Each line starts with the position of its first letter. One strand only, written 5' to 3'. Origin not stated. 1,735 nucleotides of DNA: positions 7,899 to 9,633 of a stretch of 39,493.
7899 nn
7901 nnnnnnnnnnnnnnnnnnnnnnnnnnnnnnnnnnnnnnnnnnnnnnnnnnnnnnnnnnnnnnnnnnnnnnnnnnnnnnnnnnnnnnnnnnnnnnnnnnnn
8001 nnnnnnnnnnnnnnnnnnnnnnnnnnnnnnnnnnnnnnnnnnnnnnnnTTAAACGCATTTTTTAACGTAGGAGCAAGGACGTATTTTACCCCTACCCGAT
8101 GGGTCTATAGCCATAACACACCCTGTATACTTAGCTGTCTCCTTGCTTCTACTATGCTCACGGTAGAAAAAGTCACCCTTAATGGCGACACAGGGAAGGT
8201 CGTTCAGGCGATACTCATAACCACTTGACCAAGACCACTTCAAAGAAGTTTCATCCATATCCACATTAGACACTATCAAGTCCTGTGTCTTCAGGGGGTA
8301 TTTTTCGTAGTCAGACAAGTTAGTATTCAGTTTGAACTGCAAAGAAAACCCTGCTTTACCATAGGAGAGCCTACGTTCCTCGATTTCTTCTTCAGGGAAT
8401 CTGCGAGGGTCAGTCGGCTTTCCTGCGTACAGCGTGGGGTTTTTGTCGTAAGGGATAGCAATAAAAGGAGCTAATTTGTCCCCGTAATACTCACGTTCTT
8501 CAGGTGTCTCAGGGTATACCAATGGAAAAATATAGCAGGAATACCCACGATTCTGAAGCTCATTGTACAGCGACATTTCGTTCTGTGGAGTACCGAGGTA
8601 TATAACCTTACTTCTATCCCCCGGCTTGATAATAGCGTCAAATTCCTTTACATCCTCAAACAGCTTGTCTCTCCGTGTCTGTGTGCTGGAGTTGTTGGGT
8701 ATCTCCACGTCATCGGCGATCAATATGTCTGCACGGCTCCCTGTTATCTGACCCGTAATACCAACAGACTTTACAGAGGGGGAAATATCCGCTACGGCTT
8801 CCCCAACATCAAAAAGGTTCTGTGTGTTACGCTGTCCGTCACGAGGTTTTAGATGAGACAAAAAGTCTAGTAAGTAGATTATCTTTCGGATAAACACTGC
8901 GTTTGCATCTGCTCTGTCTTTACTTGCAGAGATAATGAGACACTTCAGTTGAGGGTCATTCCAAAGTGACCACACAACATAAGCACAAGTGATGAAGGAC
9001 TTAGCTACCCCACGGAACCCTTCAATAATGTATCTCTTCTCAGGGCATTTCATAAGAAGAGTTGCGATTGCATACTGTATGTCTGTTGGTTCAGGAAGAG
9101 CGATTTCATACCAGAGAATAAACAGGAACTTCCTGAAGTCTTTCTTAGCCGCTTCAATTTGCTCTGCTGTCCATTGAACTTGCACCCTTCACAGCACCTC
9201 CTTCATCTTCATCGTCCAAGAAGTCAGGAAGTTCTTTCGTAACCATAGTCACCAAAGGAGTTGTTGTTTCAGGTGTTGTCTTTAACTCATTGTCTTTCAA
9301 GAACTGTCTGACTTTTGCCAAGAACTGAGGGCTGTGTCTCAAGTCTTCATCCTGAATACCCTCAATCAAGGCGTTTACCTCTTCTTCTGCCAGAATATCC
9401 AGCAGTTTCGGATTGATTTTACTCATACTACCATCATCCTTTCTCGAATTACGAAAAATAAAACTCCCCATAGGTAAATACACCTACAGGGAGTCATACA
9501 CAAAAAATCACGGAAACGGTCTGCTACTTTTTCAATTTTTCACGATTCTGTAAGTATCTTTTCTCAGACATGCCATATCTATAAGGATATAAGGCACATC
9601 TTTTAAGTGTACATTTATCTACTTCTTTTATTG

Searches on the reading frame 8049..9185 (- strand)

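Call 15: search_protein_families(library=phrogs, proteins=[window:8049-9185:-], max_evalue=0.001)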
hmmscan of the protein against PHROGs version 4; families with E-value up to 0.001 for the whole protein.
window:8049-9185:- (378 aa): 3 families
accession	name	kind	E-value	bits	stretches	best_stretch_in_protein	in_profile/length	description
phrog_38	-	head and packaging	4.3e-74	251.5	1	8-367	266-560/760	terminase large subunit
phrog_17672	-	head and packaging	1.1e-72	246.2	1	34-366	51-391/395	terminase large subunit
phrog_4758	-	head and packaging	4.2e-34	119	1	9-228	12-237/243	terminase large subunit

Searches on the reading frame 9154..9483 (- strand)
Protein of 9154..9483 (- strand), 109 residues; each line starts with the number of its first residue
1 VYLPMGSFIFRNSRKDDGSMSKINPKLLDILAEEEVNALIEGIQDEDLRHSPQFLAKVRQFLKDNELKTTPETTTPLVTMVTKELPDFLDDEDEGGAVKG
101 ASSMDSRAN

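Call 15: search_protein_families(library=phrogs, proteins=[window:9154-9483:-], max_evalue=0.001)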
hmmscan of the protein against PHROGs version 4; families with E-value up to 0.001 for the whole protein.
window:9154-9483:- (109 aa): 1 family
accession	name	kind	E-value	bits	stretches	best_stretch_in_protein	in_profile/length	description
phrog_891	-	head and packaging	0.00069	20.9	1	32-80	22-70/106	terminase small subunit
